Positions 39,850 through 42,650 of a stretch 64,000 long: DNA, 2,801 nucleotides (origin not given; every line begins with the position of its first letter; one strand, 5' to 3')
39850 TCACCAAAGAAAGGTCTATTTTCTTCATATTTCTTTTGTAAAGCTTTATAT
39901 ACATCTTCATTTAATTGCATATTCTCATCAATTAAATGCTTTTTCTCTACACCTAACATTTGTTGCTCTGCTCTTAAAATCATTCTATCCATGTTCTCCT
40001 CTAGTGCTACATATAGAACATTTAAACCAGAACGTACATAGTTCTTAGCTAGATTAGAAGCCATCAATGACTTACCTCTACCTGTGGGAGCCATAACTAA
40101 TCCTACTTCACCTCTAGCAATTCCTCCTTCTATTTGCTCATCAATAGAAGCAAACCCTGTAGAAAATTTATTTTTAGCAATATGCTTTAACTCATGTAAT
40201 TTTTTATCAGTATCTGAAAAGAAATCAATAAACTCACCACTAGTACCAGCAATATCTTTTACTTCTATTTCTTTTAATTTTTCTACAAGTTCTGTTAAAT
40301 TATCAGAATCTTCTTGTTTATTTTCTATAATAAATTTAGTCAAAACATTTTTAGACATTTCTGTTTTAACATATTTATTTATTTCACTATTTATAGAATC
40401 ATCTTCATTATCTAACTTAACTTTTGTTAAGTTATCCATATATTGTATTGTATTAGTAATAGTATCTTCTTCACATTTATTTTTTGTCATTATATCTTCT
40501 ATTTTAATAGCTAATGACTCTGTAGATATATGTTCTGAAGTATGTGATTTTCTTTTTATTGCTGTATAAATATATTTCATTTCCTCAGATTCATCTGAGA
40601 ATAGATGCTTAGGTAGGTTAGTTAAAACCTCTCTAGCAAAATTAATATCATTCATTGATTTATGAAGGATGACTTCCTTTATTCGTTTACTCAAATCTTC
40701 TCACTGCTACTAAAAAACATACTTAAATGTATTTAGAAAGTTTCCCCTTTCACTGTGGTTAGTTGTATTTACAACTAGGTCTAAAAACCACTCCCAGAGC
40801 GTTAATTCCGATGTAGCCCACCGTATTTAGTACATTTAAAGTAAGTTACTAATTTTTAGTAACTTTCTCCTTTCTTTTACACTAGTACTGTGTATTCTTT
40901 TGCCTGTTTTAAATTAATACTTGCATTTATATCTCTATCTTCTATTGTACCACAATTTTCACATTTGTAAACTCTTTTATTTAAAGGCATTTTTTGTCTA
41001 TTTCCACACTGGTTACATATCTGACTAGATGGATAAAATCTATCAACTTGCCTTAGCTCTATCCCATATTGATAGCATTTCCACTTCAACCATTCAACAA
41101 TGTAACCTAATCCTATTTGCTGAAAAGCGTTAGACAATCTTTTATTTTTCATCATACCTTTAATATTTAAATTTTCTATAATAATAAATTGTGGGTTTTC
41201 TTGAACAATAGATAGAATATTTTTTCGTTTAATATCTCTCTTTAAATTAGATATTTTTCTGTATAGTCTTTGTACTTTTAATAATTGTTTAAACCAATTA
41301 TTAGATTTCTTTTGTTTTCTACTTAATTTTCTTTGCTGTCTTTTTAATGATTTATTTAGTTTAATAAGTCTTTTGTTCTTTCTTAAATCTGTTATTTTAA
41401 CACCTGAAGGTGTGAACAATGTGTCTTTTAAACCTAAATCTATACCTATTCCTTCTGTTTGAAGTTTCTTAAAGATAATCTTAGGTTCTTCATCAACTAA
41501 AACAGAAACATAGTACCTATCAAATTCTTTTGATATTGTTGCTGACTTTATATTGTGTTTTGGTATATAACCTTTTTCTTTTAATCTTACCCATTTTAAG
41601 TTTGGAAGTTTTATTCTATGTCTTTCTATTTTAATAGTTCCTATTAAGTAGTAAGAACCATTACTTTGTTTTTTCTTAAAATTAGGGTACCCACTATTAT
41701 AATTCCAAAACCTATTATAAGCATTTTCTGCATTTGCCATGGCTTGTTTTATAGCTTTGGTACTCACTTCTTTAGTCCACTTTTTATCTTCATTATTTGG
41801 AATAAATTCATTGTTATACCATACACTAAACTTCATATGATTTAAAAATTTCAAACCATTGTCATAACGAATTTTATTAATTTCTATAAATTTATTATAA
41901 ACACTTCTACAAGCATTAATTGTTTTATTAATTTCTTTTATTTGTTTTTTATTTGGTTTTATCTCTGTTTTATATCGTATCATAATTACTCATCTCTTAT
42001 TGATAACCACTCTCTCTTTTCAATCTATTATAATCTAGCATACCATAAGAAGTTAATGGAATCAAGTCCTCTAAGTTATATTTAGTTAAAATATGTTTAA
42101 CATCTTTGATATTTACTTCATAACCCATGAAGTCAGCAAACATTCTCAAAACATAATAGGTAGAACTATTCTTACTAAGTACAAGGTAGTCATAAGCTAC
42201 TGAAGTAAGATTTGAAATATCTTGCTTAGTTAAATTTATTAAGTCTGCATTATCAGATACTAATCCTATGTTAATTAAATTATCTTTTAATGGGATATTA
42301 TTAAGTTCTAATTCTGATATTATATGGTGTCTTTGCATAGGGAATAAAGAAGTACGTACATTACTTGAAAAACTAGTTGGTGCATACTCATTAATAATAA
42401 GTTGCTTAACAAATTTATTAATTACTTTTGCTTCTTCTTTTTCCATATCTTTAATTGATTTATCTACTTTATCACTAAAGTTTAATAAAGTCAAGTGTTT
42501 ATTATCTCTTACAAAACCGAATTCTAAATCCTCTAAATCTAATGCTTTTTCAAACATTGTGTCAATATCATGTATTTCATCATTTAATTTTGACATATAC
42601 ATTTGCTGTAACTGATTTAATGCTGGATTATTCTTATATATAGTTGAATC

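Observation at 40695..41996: Stand-alone canonical TnpB sitting between phage replication genes, with a GC-rich structured 3' flank that is a candidate omega-RNA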

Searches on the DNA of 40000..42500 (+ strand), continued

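Call 81: search_with_rna_model(model_id=R1, sources=[window, L014, L015, L023, L024, L025, L026, L027, L028, L029, L031, L032, L034, L036, L037, L039, L040, L041, L042, L044, L045, L047, L048, L049, L050, L051, L055, L056, L057, L062, L068, L073, L080, L086, L093, L098, L106, L109, L111, L112, L113, L116, L117, L119, L123, L128, L133, L134, L139, L144, L012, L020, L021], max_evalue=0.01, show_alignments=2)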
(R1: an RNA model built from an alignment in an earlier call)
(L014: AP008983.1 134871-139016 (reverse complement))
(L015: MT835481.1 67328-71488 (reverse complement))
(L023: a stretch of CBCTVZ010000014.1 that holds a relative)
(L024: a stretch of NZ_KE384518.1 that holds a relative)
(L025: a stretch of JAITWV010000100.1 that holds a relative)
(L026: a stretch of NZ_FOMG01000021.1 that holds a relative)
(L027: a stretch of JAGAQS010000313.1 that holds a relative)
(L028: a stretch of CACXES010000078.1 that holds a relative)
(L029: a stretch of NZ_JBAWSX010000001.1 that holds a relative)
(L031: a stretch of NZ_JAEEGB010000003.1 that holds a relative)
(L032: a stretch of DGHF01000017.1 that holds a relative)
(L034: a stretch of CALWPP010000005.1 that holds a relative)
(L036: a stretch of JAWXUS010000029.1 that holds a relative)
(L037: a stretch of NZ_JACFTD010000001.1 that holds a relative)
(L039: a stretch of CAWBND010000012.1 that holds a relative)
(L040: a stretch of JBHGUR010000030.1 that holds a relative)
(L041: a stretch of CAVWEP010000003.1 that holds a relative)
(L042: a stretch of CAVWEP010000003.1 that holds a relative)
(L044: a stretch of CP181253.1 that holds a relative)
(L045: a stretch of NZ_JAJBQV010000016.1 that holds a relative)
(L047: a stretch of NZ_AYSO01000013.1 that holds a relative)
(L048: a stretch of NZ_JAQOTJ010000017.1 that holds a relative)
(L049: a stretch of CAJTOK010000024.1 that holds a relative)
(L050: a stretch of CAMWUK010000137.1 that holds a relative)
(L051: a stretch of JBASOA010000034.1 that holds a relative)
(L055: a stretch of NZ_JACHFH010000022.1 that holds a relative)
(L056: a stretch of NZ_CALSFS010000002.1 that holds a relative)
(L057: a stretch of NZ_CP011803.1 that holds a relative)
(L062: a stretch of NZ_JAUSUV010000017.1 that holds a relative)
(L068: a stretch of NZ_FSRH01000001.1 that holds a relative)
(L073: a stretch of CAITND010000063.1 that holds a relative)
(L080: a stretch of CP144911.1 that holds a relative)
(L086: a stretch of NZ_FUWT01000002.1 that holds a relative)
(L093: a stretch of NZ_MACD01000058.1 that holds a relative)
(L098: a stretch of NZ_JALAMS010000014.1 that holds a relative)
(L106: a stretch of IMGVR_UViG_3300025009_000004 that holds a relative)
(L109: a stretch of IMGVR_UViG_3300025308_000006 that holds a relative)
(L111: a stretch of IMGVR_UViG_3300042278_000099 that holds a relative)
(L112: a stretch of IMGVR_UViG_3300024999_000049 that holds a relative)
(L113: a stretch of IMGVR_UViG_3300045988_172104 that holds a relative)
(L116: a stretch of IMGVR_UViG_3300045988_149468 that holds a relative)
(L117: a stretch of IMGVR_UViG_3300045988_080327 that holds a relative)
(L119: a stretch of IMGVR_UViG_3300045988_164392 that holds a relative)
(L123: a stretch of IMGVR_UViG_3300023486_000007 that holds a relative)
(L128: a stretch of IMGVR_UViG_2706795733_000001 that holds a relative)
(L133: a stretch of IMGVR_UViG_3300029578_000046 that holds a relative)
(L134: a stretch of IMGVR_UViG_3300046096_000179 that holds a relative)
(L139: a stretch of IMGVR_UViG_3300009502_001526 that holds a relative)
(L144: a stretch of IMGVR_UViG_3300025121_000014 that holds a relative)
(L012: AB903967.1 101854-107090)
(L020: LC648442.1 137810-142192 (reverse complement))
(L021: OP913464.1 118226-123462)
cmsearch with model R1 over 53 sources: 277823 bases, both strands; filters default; matches with E-value up to 0.01: 37.
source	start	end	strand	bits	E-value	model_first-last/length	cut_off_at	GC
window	40704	40885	-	206.9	6.3e-35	1-185/185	no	0.33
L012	2616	2794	+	108.5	4.7e-17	1-185/185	no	0.31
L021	2616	2794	+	108.5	4.7e-17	1-185/185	no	0.31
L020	1732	1912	+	106.3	1.2e-16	1-185/185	no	0.29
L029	2617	2801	+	66.7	1.8e-09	1-185/185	no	0.38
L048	2617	2798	+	65.2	3.5e-09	1-185/185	no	0.37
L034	2683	2861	+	60.1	2.9e-08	1-185/185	no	0.36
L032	2625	2825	+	59.5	3.7e-08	1-185/185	no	0.36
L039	2592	2801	+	54.9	2.5e-07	1-185/185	no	0.4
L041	2592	2801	+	54.9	2.5e-07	1-185/185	no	0.4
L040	2629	2831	+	54.1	3.6e-07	1-185/185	no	0.38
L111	2627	2823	+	52.2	7.9e-07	1-185/185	no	0.32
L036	2636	2813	+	51.3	1.1e-06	1-185/185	no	0.33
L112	2614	2815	+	49.8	2.1e-06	1-185/185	no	0.31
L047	2633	2823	+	49.7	2.3e-06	1-185/185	no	0.32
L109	2603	2786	+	47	7e-06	1-185/185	no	0.36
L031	2601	2800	+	45.6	1.3e-05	1-185/185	no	0.34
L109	528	721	+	45.3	1.4e-05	1-185/185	no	0.38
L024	2618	2820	+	44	2.4e-05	1-185/185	no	0.33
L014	2612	2797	+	43.9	2.5e-05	1-185/185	no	0.33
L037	2592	2801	+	41.9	5.9e-05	1-185/185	no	0.45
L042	2599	2782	+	41.9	6e-05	1-185/185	no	0.43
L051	2635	2833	+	39.5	0.00016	1-185/185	no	0.41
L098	2522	2705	+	38.5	0.00024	1-185/185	no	0.35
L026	2618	2794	+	37.2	0.00042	1-185/185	no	0.34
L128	2578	2754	+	36.7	0.00053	1-185/185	no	0.33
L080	2558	2741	+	36.6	0.00055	1-185/185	no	0.33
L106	2603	2778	+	35.7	0.00078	1-185/185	no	0.36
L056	2567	2748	+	35.7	0.0008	1-185/185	no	0.36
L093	2570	2757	+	35.4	0.0009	1-185/185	no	0.36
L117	2605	2766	+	34.4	0.0014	1-185/185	no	0.36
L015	2624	2812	+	32.1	0.0035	1-185/185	no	0.33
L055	2616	2744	+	31.9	0.0039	46-171/185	no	0.33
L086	2558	2739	+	31.9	0.0039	1-185/185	no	0.35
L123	2609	2785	+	31.8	0.0039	1-185/185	no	0.37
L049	2620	2794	+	31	0.0056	1-185/185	no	0.34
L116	2381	2558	+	30.7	0.0064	1-185/185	no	0.35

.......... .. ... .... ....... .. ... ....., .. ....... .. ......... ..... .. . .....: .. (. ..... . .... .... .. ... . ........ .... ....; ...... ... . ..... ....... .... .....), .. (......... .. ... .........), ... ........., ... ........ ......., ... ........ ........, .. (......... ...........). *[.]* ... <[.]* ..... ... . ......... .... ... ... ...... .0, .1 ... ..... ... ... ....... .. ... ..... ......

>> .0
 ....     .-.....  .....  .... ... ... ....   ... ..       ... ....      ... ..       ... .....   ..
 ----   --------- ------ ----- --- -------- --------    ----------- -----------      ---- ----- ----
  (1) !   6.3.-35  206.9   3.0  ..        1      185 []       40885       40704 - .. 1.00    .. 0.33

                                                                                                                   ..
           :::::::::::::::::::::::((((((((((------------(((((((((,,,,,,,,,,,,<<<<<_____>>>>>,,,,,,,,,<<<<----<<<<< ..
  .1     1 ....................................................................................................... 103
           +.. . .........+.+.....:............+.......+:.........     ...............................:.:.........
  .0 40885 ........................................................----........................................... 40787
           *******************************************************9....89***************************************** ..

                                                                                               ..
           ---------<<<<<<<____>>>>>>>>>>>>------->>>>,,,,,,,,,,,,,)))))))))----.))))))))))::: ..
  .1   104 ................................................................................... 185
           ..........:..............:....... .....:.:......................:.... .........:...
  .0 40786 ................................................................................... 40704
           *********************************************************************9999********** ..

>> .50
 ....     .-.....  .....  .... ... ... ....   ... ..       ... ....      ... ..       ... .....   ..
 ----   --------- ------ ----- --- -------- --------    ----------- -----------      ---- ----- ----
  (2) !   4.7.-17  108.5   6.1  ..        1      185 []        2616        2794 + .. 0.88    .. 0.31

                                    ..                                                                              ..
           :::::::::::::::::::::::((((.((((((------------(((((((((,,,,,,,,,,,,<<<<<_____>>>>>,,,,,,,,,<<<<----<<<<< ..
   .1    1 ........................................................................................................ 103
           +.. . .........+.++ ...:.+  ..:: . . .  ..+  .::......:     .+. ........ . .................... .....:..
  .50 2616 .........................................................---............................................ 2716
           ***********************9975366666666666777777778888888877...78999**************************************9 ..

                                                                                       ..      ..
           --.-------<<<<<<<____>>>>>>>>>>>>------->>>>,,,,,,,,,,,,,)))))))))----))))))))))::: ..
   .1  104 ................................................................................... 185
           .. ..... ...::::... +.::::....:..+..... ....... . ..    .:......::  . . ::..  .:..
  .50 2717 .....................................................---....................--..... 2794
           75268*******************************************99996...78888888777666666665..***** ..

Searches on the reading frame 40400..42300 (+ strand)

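Call 88: search_protein_families(library=ncbifam, proteins=[L003:4287-4874:-], max_evalue=0.001)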
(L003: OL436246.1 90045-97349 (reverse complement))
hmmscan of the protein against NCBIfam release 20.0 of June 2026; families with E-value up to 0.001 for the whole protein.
L003:4287-4874:- (196 aa): 5 families
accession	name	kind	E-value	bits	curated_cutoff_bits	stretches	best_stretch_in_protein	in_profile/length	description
NF033518.0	transpos_IS607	equivalog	2.1e-62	210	110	1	6-189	2-187/187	IS607 family transposase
NF041201.1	recomb_XisF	equivalog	9.3e-12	44.6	375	1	59-172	2-116/465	fdxN element excision recombinase XisF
NF049883.1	resolv_YneB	equivalog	3.4e-07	29.9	175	1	59-134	3-80/211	YneB family resolvase-like protein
NF009949.0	PRK13413.1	equivalog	1.7e-05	24.6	272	1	59-159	3-100/203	master DNA invertase Mpi family serine-type recombinase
NF009649.0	PRK13182.1-5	equivalog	0.00049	20.2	265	0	5-56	4-53/186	chromosome-anchoring protein RacA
